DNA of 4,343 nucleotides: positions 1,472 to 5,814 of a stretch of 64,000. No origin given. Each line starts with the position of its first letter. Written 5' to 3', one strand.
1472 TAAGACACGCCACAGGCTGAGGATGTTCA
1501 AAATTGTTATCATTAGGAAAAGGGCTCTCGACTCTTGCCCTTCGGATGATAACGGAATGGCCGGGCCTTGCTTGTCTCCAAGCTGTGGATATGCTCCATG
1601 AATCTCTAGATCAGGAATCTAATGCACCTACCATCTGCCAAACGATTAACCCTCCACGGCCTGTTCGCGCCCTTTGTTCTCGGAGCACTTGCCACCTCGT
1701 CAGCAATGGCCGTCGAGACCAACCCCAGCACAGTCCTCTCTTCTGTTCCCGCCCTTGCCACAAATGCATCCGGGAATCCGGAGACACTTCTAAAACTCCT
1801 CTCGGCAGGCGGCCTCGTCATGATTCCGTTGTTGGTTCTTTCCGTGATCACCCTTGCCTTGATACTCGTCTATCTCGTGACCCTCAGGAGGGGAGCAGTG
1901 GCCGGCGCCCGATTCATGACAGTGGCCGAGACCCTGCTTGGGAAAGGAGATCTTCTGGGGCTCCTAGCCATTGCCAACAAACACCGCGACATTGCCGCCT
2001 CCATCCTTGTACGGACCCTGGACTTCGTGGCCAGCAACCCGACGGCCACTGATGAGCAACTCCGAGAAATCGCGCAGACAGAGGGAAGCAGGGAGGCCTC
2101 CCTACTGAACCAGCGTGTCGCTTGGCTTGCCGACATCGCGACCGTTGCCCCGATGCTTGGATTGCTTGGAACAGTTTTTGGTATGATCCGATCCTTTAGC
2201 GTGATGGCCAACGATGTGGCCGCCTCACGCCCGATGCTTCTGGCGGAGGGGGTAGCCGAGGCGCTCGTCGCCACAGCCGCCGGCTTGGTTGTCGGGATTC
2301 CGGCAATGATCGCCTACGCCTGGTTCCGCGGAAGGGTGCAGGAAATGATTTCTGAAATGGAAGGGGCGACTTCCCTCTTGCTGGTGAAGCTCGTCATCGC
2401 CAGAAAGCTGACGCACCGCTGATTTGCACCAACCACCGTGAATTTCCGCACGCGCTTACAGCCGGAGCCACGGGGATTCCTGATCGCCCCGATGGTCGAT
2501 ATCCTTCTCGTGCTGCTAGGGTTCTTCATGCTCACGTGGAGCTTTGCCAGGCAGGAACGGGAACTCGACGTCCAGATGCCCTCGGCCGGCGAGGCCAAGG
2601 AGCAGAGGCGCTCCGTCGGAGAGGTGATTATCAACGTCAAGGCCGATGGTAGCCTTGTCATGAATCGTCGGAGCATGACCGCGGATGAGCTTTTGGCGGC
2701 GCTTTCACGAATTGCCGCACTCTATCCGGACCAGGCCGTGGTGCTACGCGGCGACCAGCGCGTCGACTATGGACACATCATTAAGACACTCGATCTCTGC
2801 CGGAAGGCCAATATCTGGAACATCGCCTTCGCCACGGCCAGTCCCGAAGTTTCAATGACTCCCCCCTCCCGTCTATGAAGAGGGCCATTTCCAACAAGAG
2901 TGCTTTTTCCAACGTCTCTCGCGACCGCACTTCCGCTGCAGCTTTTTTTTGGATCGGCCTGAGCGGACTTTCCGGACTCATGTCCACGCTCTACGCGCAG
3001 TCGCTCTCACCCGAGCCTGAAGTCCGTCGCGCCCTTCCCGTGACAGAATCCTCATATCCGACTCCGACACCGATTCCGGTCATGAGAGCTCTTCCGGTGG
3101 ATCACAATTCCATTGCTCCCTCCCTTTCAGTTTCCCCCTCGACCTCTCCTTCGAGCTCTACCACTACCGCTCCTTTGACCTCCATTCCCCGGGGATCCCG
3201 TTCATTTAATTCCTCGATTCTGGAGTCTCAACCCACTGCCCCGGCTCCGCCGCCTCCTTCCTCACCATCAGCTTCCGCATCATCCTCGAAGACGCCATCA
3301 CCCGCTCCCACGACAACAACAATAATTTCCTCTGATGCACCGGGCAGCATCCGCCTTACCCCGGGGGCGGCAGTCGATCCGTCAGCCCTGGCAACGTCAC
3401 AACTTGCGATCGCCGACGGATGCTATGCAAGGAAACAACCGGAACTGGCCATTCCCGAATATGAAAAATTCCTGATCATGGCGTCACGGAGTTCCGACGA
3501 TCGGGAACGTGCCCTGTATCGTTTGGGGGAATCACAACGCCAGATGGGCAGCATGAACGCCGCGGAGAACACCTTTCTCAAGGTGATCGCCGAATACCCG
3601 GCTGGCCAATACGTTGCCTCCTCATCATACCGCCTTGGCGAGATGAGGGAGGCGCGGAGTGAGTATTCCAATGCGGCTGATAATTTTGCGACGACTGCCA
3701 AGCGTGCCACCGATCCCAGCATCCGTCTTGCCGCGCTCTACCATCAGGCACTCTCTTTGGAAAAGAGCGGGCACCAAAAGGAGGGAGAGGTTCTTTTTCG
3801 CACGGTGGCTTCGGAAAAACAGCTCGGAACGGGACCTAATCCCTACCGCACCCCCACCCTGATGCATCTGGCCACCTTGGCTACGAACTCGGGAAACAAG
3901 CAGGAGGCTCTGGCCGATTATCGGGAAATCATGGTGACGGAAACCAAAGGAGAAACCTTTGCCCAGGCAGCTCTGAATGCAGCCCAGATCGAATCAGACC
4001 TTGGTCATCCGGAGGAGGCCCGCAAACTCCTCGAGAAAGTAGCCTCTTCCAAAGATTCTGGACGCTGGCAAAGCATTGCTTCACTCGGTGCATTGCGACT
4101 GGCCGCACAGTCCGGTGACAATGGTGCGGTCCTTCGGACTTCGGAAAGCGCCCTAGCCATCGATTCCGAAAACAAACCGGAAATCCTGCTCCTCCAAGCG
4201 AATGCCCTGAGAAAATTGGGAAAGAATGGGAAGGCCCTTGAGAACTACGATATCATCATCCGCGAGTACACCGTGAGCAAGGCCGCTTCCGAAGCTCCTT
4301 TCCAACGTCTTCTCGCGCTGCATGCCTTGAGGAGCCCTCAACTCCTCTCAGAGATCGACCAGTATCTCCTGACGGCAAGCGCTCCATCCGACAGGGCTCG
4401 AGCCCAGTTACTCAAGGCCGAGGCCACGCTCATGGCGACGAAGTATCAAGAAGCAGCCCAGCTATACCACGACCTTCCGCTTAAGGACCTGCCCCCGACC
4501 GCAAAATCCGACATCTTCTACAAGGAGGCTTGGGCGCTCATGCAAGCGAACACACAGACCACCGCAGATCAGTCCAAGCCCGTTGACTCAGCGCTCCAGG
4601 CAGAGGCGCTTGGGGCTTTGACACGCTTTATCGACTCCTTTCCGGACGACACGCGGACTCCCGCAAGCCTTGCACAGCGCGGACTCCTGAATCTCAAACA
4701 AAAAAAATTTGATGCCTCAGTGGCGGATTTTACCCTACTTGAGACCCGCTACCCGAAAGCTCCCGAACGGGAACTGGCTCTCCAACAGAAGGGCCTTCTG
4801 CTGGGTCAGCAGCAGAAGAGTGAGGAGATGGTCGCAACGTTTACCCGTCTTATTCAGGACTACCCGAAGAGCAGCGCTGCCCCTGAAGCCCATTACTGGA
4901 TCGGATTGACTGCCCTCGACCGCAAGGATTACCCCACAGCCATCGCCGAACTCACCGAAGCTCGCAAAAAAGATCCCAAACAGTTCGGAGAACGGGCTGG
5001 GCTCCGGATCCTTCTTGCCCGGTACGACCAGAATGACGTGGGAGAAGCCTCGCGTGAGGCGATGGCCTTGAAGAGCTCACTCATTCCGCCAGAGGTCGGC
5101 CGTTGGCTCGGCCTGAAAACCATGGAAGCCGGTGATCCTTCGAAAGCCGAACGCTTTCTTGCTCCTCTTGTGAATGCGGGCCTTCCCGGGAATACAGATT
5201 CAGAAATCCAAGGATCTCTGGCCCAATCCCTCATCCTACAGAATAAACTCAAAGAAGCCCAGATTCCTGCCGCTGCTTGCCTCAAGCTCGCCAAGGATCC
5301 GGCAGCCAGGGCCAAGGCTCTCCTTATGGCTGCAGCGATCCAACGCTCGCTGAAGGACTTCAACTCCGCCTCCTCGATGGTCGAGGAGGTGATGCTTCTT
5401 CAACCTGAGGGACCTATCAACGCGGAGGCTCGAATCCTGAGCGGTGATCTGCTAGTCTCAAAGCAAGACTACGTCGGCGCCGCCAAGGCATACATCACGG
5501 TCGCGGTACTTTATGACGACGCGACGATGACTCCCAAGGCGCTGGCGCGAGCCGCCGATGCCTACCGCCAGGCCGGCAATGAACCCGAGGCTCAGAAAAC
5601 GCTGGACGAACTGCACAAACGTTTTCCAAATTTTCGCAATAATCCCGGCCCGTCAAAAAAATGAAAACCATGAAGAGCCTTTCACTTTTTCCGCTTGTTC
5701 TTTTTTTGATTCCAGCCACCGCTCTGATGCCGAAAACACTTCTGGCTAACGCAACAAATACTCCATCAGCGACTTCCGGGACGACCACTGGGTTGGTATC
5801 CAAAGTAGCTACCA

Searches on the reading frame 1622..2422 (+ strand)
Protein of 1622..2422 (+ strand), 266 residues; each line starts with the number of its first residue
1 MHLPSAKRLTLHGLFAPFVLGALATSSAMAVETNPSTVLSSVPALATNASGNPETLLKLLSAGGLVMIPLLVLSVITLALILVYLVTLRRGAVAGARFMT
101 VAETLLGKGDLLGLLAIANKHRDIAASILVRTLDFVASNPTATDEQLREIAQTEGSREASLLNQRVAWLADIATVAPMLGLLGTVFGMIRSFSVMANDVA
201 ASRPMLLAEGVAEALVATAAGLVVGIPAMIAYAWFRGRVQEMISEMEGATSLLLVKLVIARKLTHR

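Call 41: search_protein_families(library=pfam, proteins=[window:1622-2422:+], max_evalue=0.001)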
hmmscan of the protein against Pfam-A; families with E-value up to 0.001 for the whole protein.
window:1622-2422:+ (266 aa): 1 family
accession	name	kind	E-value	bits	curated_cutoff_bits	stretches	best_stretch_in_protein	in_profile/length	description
PF01618.21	MotA_ExbB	-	1.2e-30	106.4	22.9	1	124-247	5-126/127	MotA/TolQ/ExbB proton channel family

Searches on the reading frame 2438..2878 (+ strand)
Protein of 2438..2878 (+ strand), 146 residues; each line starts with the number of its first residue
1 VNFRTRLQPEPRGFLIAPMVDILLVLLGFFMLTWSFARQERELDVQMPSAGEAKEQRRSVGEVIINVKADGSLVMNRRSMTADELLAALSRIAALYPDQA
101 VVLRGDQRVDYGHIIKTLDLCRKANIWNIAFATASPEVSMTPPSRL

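Call 41: search_protein_families(library=pfam, proteins=[window:2438-2878:+], max_evalue=0.001)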
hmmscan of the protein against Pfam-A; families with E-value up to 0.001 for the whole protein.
window:2438-2878:+ (146 aa): 1 family
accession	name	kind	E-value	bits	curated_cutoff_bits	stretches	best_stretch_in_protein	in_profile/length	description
PF02472.21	ExbD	-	7.8e-26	91.1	25.4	1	16-133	10-125/128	Biopolymer transport protein ExbD/TolR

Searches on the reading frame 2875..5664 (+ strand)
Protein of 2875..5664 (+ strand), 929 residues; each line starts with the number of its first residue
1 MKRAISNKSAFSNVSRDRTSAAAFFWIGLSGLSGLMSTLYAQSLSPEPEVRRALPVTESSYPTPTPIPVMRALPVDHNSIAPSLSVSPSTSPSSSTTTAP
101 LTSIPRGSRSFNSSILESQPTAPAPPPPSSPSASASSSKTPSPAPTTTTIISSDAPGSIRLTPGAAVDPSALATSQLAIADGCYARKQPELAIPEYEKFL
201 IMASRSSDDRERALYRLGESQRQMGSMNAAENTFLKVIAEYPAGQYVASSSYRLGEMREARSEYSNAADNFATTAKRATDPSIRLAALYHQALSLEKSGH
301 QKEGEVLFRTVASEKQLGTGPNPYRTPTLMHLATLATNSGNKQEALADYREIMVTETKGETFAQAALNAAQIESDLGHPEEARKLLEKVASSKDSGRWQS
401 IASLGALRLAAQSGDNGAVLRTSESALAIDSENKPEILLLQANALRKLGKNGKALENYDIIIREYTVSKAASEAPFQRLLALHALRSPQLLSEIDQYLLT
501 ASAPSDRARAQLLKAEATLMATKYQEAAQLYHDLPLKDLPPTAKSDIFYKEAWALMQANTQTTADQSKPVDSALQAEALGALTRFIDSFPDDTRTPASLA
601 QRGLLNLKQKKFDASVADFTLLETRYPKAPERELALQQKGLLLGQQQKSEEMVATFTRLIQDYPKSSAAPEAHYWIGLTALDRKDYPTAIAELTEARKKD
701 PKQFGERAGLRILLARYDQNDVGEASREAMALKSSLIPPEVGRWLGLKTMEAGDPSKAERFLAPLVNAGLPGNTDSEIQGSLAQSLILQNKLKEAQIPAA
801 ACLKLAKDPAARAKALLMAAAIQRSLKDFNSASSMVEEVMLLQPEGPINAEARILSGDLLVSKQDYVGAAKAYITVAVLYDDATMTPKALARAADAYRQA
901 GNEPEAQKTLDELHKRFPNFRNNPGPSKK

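Call 41: search_protein_families(library=pfam, proteins=[window:2875-5664:+], max_evalue=0.001)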
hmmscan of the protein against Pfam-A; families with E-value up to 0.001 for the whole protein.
window:2875-5664:+ (929 aa): 12 families
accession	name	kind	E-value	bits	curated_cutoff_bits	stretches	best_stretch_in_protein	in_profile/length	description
PF13174.12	TPR_6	-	1.4e-22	79.2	26.3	1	213-242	2-31/33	Tetratricopeptide repeat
PF07719.23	TPR_2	-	8.5e-17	60.3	27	0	670-702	1-33/34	Tetratricopeptide repeat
PF13432.12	TPR_16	-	1.1e-14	55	32.7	1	639-702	3-63/65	Tetratricopeptide repeat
PF14559.12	TPR_19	-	1.3e-13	51.5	25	0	343-400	8-63/68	Tetratricopeptide repeat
PF13181.12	TPR_8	-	1.6e-12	46.9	25.7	0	212-241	2-31/34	Tetratricopeptide repeat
PF13428.12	TPR_14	-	1.9e-08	34.6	23.5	0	887-919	1-33/44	Tetratricopeptide repeat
PF13525.12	YfiO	-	3.2e-08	34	25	0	597-703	6-105/203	Outer membrane lipoprotein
PF25062.1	ARM_TT21_N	-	5.9e-08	33.2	40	0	343-465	79-198/222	Tetratricopeptide repeat protein 21 N-terminal ARM repeat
PF00515.34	TPR_1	-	1.7e-07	31.2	27.8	0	212-242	2-32/34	Tetratricopeptide repeat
PF13424.12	TPR_12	-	1.6e-06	28.7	30.1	0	173-239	3-73/77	Tetratricopeptide repeat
PF25064.1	ARM_TT21_5th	-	0.00032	21.4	27.8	0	608-708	13-108/117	TT21 fifth ARM repeats domain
PF13512.12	TPR_18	-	0.00042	21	21.9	0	670-725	10-66/145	Tetratricopeptide repeat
